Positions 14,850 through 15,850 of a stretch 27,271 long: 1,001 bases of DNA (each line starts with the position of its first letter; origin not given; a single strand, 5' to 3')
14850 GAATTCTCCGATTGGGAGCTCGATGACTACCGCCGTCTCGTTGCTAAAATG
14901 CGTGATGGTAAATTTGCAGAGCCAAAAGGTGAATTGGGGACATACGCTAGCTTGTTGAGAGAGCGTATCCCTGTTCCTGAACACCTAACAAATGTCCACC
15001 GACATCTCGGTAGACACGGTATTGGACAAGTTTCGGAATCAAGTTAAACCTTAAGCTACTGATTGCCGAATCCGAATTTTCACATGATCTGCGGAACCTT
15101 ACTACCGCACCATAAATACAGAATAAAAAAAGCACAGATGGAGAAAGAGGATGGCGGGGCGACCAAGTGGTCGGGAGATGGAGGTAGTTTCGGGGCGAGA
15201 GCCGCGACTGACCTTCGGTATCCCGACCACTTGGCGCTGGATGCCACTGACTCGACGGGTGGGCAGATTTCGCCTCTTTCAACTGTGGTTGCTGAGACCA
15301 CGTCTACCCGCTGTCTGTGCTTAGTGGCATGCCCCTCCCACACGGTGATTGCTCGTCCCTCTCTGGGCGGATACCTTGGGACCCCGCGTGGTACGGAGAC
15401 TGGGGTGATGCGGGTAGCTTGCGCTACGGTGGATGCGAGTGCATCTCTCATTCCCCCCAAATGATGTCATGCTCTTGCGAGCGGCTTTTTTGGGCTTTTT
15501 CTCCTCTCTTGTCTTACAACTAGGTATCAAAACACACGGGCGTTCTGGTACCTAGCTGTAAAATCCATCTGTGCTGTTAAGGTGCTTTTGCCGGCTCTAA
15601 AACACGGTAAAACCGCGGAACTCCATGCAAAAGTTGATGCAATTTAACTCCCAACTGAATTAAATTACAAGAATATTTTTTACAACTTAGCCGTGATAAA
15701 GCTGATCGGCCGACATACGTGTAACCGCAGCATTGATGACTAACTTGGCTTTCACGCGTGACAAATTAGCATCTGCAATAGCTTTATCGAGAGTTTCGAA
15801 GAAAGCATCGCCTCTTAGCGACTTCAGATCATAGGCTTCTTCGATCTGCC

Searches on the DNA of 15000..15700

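Call 18: search_rna_families(source=window, start=15000, end=15700, threshold=evalue, max_evalue=10)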
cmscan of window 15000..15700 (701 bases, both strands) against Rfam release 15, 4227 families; matches with E-value up to 10: 4.
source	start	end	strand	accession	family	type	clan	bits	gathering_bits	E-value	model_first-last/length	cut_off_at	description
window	15158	15238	+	RF03610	mir-H7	Gene; miRNA;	CL00141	21.7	94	0.4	1-69/69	no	mir-H7 microRNA precursor family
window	15066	15244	-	RF02259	Vax2os1_1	Gene; lncRNA;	-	16.1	100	7.9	1-187/187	no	Vax2os1 conserved region 1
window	15497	15620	-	RF01773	rpsL_pseudo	Cis-reg; leader;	-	14.7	70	2.2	1-128/128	no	Pseudomonas rpsL leader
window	15163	15234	+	RF02400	Hsp83_3_UTR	Cis-reg;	-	12.8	90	0.24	232-308/470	no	Heat shock protein 83 3' UTR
